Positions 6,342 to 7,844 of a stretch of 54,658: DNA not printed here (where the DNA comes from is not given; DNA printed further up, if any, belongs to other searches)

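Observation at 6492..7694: Orphan CARF + PD-(D/E)xK-like (Card1/Can2-like) gene inside a housekeeping operon, with no CRISPR-Cas or cyclase nearby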

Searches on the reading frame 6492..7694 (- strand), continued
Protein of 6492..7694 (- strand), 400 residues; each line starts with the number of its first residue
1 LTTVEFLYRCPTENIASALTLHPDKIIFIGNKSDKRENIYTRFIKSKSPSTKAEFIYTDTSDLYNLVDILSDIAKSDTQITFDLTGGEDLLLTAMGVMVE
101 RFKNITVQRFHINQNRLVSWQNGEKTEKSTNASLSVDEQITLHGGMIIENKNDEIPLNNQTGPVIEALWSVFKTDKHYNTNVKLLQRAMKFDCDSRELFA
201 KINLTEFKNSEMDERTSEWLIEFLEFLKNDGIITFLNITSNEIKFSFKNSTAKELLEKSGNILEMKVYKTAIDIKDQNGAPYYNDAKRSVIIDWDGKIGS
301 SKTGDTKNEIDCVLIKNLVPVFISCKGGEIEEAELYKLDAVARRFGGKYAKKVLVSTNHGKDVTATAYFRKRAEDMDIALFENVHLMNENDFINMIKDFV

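Call 21: find_related_loci(query=A1, collection=genome_contigs, flank=10000)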
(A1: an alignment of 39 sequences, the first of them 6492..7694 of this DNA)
Query A1 (400 aa) in genome_contigs; peptide patterns used: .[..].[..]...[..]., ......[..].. (x = any residue, [..] = any of these).
550 stretches matched a pattern; 523 encode a relative of the query (tblastn E <= 1e-3); the best 80 are kept; 79 distinct loci.
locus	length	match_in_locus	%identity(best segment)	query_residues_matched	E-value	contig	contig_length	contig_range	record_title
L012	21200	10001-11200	80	1-400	0e+0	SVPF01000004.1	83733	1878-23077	MAG: Oscillospiraceae bacterium isolate SIG584 NODE_7011_length_83733_cov_3.434084, whole genome shotgun sequence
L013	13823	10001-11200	80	1-400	0e+0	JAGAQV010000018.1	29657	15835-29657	MAG: Clostridia bacterium isolate RGIG8690 Water_deer_Colon-2__c303853, whole genome shotgun sequence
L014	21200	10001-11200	77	1-400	0e+0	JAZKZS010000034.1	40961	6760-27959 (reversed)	MAG: Acutalibacteraceae bacterium isolate T1900045086_TC20190080.MAGScoT_cleanbin_000002 SGB_4684_k141_2926699, whole ge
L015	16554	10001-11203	76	1-400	0e+0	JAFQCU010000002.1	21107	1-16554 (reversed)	MAG: Clostridia bacterium isolate RGIG1702 Goat_Cecum-2__c24968, whole genome shotgun sequence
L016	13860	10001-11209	73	1-400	0e+0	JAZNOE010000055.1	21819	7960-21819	MAG: Acutalibacteraceae bacterium isolate T1900044652_TS20190118.MAGScoT_cleanbin_000100 SGB_1444_k141_1207668, whole ge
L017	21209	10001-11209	71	1-400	0e+0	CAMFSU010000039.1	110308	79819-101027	MAG: uncultured Clostridia bacterium isolate SRR12203191_bin.7_metaWRAP_v1.3_MAG genome assembly, contig: ERZ10551834.39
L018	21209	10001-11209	66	1-400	0e+0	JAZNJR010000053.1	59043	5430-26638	MAG: Acutalibacteraceae bacterium isolate T1900044679_TS20190145.MAGScoT_cleanbin_000029 SGB_1665_k141_1517882, whole ge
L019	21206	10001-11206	39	1-389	5e-80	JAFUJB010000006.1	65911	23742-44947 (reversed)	MAG: Clostridia bacterium isolate RGIG4540 Roe_deer_Rectum-1__c919, whole genome shotgun sequence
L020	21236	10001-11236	37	1-399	4e-79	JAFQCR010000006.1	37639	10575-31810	MAG: Clostridia bacterium isolate RGIG1699 Goat_Cecum-2__c188454, whole genome shotgun sequence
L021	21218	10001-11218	37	1-397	4e-79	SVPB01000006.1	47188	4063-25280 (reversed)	MAG: Oscillospiraceae bacterium isolate SIG580 NODE_3457_length_47188_cov_1.496058, whole genome shotgun sequence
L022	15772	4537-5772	38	1-397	2e-78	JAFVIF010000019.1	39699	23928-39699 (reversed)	MAG: Clostridia bacterium isolate RGIG5194 Sheep_Cecum-1__c169732, whole genome shotgun sequence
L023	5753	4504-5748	36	1-400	4e-77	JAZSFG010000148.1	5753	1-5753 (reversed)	MAG: Ruminococcus sp. isolate T1900044583_TS20190049.MAGScoT_cleanbin_000037 SGB_583_k141_1302830, whole genome shotgun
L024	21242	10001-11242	36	1-400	2e-76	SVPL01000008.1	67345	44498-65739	MAG: Oscillospiraceae bacterium isolate SIG590 NODE_10090_length_67345_cov_3.486774, whole genome shotgun sequence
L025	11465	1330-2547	37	1-397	1e-75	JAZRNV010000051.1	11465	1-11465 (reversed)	MAG: Acutalibacteraceae bacterium isolate T1900045403_YK20190093.MAGScoT_cleanbin_000002 SGB_6980_k141_355996, whole gen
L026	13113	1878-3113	36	1-400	4e-75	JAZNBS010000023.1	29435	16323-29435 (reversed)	MAG: Acutalibacteraceae bacterium isolate T1900044741_TS20190207.MAGScoT_cleanbin_000005 SGB_2064_k141_2490086, whole ge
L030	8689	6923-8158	34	1-400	6e-73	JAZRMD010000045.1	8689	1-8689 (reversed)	MAG: Acutalibacteraceae bacterium isolate T1900045428_YK20190119.MAGScoT_cleanbin_000062 SGB_7078_k141_3454034, whole ge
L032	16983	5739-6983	37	1-400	7e-72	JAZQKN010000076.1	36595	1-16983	MAG: Acutalibacteraceae bacterium isolate T1900044614_TS20190080.MAGScoT_cleanbin_000022 SGB_831_k141_458158, whole geno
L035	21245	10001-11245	38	1-398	1e-71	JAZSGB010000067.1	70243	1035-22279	MAG: Acutalibacteraceae bacterium isolate T1900044579_TS20190045.MAGScoT_cleanbin_000034 SGB_551_k141_1883853, whole gen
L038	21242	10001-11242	37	1-400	3e-69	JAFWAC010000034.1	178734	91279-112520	MAG: Clostridia bacterium isolate RGIG5552 Sheep_Colon.Co__c3323862, whole genome shotgun sequence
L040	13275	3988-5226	33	1-399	7e-69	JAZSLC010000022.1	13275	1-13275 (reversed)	MAG: Faecousia sp. isolate T1900044558_TS20190024.MAGScoT_cleanbin_000081 SGB_340_k141_588581, whole genome shotgun sequ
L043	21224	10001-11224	34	1-397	6e-68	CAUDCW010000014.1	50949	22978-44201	MAG TPA_asm: uncultured Oscillospiraceae bacterium isolate ERR9578160_bin.19_MetaWRAP_v1.3_MAG genome assembly, contig:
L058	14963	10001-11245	36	1-399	1e-65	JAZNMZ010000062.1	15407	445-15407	MAG: Eubacteriales bacterium isolate T1900044659_TS20190125.MAGScoT_cleanbin_000032 SGB_1501_k141_2292804, whole genome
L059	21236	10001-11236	34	1-399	6e-65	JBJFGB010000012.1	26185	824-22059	MAG: Faecousia sp. isolate PUUB45_bin.037 NODE_1073_length_26185_cov_20.465021, whole genome shotgun sequence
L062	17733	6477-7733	33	1-397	5e-65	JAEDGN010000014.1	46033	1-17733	MAG: Coprococcus sp. isolate MAG111 NODE_481_length_46033_cov_10.837335, whole genome shotgun sequence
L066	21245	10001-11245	34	1-400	1e-64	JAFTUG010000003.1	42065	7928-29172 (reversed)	MAG: Clostridia bacterium isolate RGIG4155 Roe_deer_Colon-1__c269, whole genome shotgun sequence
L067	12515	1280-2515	34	1-398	2e-64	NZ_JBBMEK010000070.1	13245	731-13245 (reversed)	Coprococcus intestinihominis strain CLA-AA-H190 CLAAAH190_contig_70_length_13245, whole genome shotgun sequence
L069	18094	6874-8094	36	1-392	2e-64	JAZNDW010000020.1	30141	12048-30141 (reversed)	MAG: Eubacteriales bacterium isolate T1900044725_TS20190191.MAGScoT_cleanbin_000012 SGB_1932_k141_1269150, whole genome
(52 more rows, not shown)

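Call 26: predict_structure(alignment_id=A1)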
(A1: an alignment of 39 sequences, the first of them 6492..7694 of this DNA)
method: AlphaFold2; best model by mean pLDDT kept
length: 400 residues; sequences in the alignment: 39
mean_pLDDT: 89.4   pTM: 0.88
mean pLDDT of the five models: 89.4, 88.6, 88.3, 88.3, 87.5
residues with pLDDT >= 90: 267; 70-90: 117; 50-70: 10; < 50: 6
segments of 3 or more residues with pLDDT < 50: 298-303
pLDDT, mean of each block of 10 residues (from residue 1): 86 86 92 82 93 92 94 91 84 91 90 92 91 94 87 80 92 79 91 93 92 88 92 94 95 88 94 94 94 70 68 96 88 91 93 88 84 95 92 96
secondary structure, 60 per line:
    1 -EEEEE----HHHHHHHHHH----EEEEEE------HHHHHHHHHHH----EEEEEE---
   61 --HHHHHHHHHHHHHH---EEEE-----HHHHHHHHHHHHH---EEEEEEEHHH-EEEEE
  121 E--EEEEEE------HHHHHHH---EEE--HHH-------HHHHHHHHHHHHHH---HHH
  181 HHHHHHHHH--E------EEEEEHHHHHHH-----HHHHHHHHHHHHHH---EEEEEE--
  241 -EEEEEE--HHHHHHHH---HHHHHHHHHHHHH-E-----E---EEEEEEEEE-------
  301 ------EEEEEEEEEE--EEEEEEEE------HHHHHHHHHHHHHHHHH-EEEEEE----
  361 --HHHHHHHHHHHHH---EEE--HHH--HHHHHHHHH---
elements in order: E2-6 H11-20 E25-30 H37-47 E52-57 H63-76 E80-83 H89-101 E105-111 E116-121 E124-129 H136-142 E146-148 H161-174 H178-189 E199-203 H204-210 H216-229 E233-238 E242-247 H250-257 H261-273 E285-293 E307-316 E319-326 H333-349 E351-356 H363-375 E379-381 H389-397

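Call 30: fold_search(model_id=the predicted structure, library=pdb)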
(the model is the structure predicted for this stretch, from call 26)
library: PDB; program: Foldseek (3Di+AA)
matches with E <= 10: 1666; with E <= 0.001: 31
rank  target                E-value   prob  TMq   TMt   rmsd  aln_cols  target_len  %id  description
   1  1xmx                  8.5e-22  1.00  0.73  0.77   4.4       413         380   17  Crystal structure of protein VC1899 from Vibrio cholerae (released 2004-11-16)
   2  9u49_A                7.0e-19  1.00  0.71  0.71   4.9       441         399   15  crystal structure of Cdn1 in complex with cA4 (released 2026-02-04)
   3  7bdv_B                6.0e-18  1.00  0.66  0.76   5.0       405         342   17  Structure of Can2 from Sulfobacillus thermosulfidooxidans in complex with cyclic tetra-adenylate (cA4) (released 2021-03-03)
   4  7bdv_A                8.5e-18  1.00  0.68  0.75   5.0       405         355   16  Structure of Can2 from Sulfobacillus thermosulfidooxidans in complex with cyclic tetra-adenylate (cA4) (released 2021-03-03)
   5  8bao_A                1.3e-17  1.00  0.66  0.71   5.8       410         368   16  Dysgonamonadaceae bacterium CRISPR ancillary nuclease 2 (released 2022-11-30)
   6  6xl1_A                3.6e-17  1.00  0.62  0.67   7.0       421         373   18  crystal structure of cA4-activated Card1(D294N) (released 2020-12-30)
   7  8bao_B                1.0e-16  1.00  0.68  0.73   5.8       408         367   15  Dysgonamonadaceae bacterium CRISPR ancillary nuclease 2 (released 2022-11-30)
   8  7bdv_D                3.4e-16  1.00  0.65  0.75   5.3       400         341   16  Structure of Can2 from Sulfobacillus thermosulfidooxidans in complex with cyclic tetra-adenylate (cA4) (released 2021-03-03)
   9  7bdv_C                4.1e-16  1.00  0.64  0.74   5.0       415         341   16  Structure of Can2 from Sulfobacillus thermosulfidooxidans in complex with cyclic tetra-adenylate (cA4) (released 2021-03-03)
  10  8q44_B                8.2e-16  1.00  0.61  0.57   7.0       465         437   15  Crystal structure of cA4-bound Can2 (E364R) in complex with oligo-T DNA (released 2023-11-22)
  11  8q42_B                1.0e-15  1.00  0.62  0.58   7.0       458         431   15  Crystal structure of cA4-bound Can2 (E341A) in complex with oligo-A DNA (released 2023-11-22)
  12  8q3y_A                1.3e-15  1.00  0.60  0.56   7.2       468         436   16  Crystal structure of apo Can2 from Thermoanaerobacter brockii (released 2023-11-22)
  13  8q41_A                1.4e-15  1.00  0.63  0.60   7.0       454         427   14  Crystal structure of Can2 (E341A) bound to cA4 and TTTAAA ssDNA (released 2023-11-22)
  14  8q42_A                1.5e-15  1.00  0.63  0.59   6.9       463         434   15  Crystal structure of cA4-bound Can2 (E341A) in complex with oligo-A DNA (released 2023-11-22)
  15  6wxw_A                4.4e-15  1.00  0.58  0.62   7.5       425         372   17  crystal structure of apo Card1 (released 2020-12-30)
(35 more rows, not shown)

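Call 32: search_protein_families(library=pfam, max_evalue=0.01, proteins=[L040:5283-7091:+, L058:8466-8945:+, L069:14091-14381:+, L066:11391-12224:+, L019:7187-8086:+, L032:7922-8197:+, L019:11270-13252:+, L007:8136-10148:+, L006:8098-9666:+, L038:11261-12154:+])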
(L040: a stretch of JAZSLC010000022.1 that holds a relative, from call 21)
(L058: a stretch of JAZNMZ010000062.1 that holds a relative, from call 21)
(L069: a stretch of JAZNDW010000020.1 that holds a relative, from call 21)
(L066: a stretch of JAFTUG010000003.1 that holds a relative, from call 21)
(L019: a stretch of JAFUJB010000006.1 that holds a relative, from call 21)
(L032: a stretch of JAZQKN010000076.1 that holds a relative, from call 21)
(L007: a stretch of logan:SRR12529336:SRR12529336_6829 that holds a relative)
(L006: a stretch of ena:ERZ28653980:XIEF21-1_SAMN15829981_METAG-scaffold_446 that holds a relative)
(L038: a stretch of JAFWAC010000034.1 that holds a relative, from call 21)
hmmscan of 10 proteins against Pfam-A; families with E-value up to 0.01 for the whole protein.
L040:5283-7091:+ (602 aa): 0 families

L058:8466-8945:+ (159 aa): 1 family
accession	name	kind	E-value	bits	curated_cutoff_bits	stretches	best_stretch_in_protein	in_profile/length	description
PF10722.14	YbjN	-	2.3e-06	28.3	22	1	15-140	3-124/126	Putative bacterial sensory transduction regulator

L069:14091-14381:+ (96 aa): 1 family
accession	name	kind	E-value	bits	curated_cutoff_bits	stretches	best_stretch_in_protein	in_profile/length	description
PF02026.21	RyR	-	3.2e-38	130.3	27.4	1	2-92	1-91/91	RyR domain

L066:11391-12224:+ (277 aa): 0 families

L019:7187-8086:+ (299 aa): 0 families

L032:7922-8197:+ (91 aa): 0 families

L019:11270-13252:+ (660 aa): 4 families
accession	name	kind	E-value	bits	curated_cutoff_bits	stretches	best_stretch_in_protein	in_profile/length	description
PF00004.35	AAA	-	1.5e-16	61.5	21.2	1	422-529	3-109/131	ATPase family associated with various cellular activities (AAA)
PF17866.7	AAA_lid_6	-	2.4e-07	31.2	24.3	1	581-636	5-60/60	AAA lid domain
PF05496.18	RuvB_N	-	0.00011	22.4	27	1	383-444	5-60/159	Holliday junction DNA helicase RuvB P-loop domain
PF13401.12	AAA_22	-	0.00018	22.3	27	0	420-442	8-30/130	AAA domain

L007:8136-10148:+ (670 aa): 6 families
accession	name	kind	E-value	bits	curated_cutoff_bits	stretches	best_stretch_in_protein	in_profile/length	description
PF00069.31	Pkinase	-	1.5e-47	162.7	31.7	1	176-418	1-253/263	Protein kinase domain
PF07714.23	PK_Tyr_Ser-Thr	-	3.7e-21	76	23.1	1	178-416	3-248/258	Protein tyrosine and serine/threonine kinase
PF13676.11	TIR_2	-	3.5e-08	34.4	28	1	6-97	1-81/122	TIR domain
PF01636.29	APH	-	0.00013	22.2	23.2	0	298-324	170-197/239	Phosphotransferase enzyme family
PF03109.22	ABC1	-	0.0011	18.6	22.9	1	230-337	125-227/244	ABC1 atypical kinase-like domain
PF01582.25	TIR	-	0.0018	18.6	21.3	1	3-91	1-80/179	TIR domain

L006:8098-9666:+ (522 aa): 4 families
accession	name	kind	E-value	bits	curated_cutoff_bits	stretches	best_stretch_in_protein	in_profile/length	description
PF02534.20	T4SS-DNA_transf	-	2.2e-38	132.8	20.1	1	51-408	35-390/468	Type IV secretory system Conjugative DNA transfer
PF12696.13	TraG-D_C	-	5.8e-25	88.1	22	1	323-430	1-115/126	TraM recognition site of TraD and TraG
PF10412.15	TrwB_AAD_bind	-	9.5e-17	61.4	20.5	1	57-460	12-377/387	Type IV secretion-system coupling protein DNA-binding domain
PF01935.23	DUF87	-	0.00092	19.8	23.2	1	61-180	24-145/220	Helicase HerA, central domain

L038:11261-12154:+ (297 aa): 1 family
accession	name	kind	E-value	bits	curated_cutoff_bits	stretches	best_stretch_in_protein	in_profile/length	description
PF13367.11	PrsW-protease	-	2.4e-28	99.5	23.5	1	32-247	1-191/196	PrsW family intramembrane metalloprotease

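Call 33: search_protein_families(library=padloc, max_evalue=0.01, proteins=[L040:5283-7091:+, L058:8466-8945:+, L069:14091-14381:+, L066:11391-12224:+, L019:7187-8086:+, L032:7922-8197:+, L019:11270-13252:+, L007:8136-10148:+, L006:8098-9666:+, L035:6438-9935:+])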
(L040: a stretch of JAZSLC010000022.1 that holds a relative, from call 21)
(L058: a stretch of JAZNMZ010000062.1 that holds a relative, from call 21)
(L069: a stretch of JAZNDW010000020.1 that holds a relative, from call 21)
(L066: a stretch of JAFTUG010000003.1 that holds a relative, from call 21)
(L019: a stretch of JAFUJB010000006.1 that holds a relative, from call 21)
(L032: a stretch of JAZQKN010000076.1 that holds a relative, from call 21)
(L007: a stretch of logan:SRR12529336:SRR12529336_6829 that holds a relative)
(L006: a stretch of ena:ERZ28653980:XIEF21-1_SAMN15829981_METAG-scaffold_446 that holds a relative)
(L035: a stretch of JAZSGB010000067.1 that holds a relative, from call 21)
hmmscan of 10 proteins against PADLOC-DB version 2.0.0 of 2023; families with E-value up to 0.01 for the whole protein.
L040:5283-7091:+ (602 aa): 0 families

L058:8466-8945:+ (159 aa): 0 families

L069:14091-14381:+ (96 aa): 0 families

L066:11391-12224:+ (277 aa): 0 families

L019:7187-8086:+ (299 aa): 0 families

L032:7922-8197:+ (91 aa): 0 families

L019:11270-13252:+ (660 aa): 4 families
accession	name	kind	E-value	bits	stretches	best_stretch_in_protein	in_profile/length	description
PDLC04232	IetA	-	1e-05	23.1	1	384-533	82-228/330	-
PDLC02196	IetA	-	0.0016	15.9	1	390-442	94-147/374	-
PDLC04231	IetA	-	0.0089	13.9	0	416-492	116-187/262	-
PDLC00914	TRIP13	-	0.0094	13.4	0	422-526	76-193/302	TRIP13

L007:8136-10148:+ (670 aa): 36 families (the best 25 are shown)
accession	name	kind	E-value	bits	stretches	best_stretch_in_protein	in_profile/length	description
PDLC04138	mad6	-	1e-62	211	1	172-430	49-313/659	mads_6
PDLC04042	PD-T4-6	-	3.2e-56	189.1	1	170-437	5-279/292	-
PDLC04047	PD-T4-6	-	4.7e-54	181.7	1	169-436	5-278/327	-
PDLC04060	PD-T4-6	-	7e-53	178.2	1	167-430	1-269/486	-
PDLC04057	PD-T4-6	-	1.7e-49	167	1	167-430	1-270/443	-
PDLC04053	PD-T4-6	-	3.6e-48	162.6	1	173-430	8-271/311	-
PDLC04061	PD-T4-6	-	1e-45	155.2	1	168-430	10-283/510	-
PDLC04054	PD-T4-6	-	7.4e-44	148.6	1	168-428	5-271/347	-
PDLC04043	PD-T4-6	-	1.1e-43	148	1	174-430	15-277/452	-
PDLC04048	PD-T4-6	-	1.8e-43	147.3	1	166-436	2-278/354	-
PDLC04045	PD-T4-6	-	6.4e-42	141.8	1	152-435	14-303/350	-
PDLC04052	PD-T4-6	-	5.2e-41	139.4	1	171-430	6-276/496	-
PDLC04044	PD-T4-6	-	1.3e-40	137.7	1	169-442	27-307/372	-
PDLC04040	PD-T4-6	-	9.2e-38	128.3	1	181-430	1-265/547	-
PDLC04064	PD-T4-6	-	4.1e-36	122.7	1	176-433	22-283/369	-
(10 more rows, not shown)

L006:8098-9666:+ (522 aa): 1 family
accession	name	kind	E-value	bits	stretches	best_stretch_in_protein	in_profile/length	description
PDLC04140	mad8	-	4.1e-06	24.5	1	58-440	25-295/314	mads_8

L035:6438-9935:+ (1165 aa): 12 families
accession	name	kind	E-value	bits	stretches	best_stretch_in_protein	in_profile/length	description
PDLC02196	IetA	-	2.6e-44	150.2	2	646-977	17-326/374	-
PDLC04232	IetA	-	1.4e-33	114.7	2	656-973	19-317/330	-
PDLC02195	IetA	-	3.7e-33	113.4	2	660-953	38-318/395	-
PDLC03838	DolB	-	1.5e-25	88.3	2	204-366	128-277/375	-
PDLC04231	IetA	-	8.5e-20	69.6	2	651-900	25-247/262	-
PDLC04606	PDC-M37B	-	9.8e-20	69.1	1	191-380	119-307/390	-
PDLC04605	PDC-M37B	-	2.7e-15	54.4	1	242-373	299-430/518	-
PDLC00915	TRIP13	-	2.2e-14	51.6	1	760-911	64-222/302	TRIP13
PDLC00914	TRIP13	-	2.2e-09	35.2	1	760-936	72-250/302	TRIP13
PDLC01993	RtcR--CARF_AAA_HTH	-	5.9e-07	26.3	1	247-367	203-328/523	-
PDLC04140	mad8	-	2.4e-05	22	0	759-786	27-54/314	mads_8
PDLC03920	MkoA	-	0.003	13.9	0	746-778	618-650/1112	-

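Call 59: search_protein_families(library=padloc, max_evalue=0.001, proteins=[L043:13142-13543:-, L043:13565-13957:-, L043:14013-14357:-, L043:14354-14983:-, L043:15853-17064:-, L043:17027-17686:-, L059:16763-18670:-, L059:16206-16472:-, L059:20126-20863:-, L059:12119-13834:+])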
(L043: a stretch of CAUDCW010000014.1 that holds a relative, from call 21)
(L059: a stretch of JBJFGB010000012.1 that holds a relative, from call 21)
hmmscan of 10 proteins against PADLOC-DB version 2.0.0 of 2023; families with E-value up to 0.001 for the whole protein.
L043:13142-13543:- (133 aa): 0 families

L043:13565-13957:- (130 aa): 0 families

L043:14013-14357:- (114 aa): 0 families

L043:14354-14983:- (209 aa): 0 families

L043:15853-17064:- (403 aa): 0 families

L043:17027-17686:- (219 aa): 2 families
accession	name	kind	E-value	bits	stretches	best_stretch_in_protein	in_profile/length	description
PDLC04775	PDC-M69A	-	4.9e-08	31.5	1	5-97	7-98/113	-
PDLC02926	HTH_VI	-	3.4e-05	22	1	11-65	7-61/92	-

L059:16763-18670:- (635 aa): 98 families (the best 25 are shown)
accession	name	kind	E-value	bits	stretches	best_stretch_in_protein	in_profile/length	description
PDLC01742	Cas1b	-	1.6e-77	259.2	1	310-633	6-324/326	-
PDLC01335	Cas1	-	6.4e-75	250.5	1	311-632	4-315/315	"CAS-I,CAS-II,CAS-III,CAS-IV,CAS-V,CAS-VI; acquisition_1"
PDLC02063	Cas1_IIIb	-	2.2e-71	239.2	1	50-616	50-597/617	-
PDLC02065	Cas1b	-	4.9e-69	231.3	1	311-633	7-327/329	-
PDLC01608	Cas1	-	1.9e-67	225.6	1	315-590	8-274/276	"CAS-I,CAS-II,CAS-III,CAS-IV,CAS-V,CAS-VI; acquisition_1"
PDLC01248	Cas1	-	1.1e-64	216.7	1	317-623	11-288/289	"CAS-I,CAS-II,CAS-III,CAS-IV,CAS-V,CAS-VI; acquisition_1"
PDLC00927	Cas1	-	8.2e-64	213.8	1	313-630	6-327/327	CRISPR-associated endonuclease Cas1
PDLC00928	Cas1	-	8.3e-61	203.7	1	316-622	10-313/315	Cas1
PDLC01136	RT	-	5e-60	201.2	1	5-277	2-261/263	RT (reverse transcriptase)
PDLC01449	Cas1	-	4.2e-56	188.3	1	311-623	6-281/285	"CAS-I,CAS-II,CAS-III,CAS-IV,CAS-V,CAS-VI; acquisition_1"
PDLC01249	Cas1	-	3.6e-49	165.6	1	312-568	4-246/246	"CAS-I,CAS-II,CAS-III,CAS-IV,CAS-V,CAS-VI; acquisition_1"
PDLC01743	Cas1c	-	1.8e-48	163.4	1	316-596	16-296/337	-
PDLC02025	Cas1d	-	1e-47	161.2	1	324-631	20-313/316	-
PDLC00923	Cas1c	-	8.1e-43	145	1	330-593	29-297/340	"CRISPR-associated endonuclease Cas1, subtype I-C/DVULG"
PDLC01334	Cas1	-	1.1e-42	144.5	1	330-593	28-294/336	"CAS-I,CAS-II,CAS-III,CAS-IV,CAS-V,CAS-VI; acquisition_1"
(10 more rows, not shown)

L059:16206-16472:- (88 aa): 0 families

L059:20126-20863:- (245 aa): 0 families

L059:12119-13834:+ (571 aa): 2 families
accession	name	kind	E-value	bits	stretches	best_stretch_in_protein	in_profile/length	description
PDLC01174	CorA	-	8.4e-75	250.4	1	66-543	5-412/446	CorA-like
PDLC01043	CorA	-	1e-71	240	1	66-545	5-407/457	CorA-like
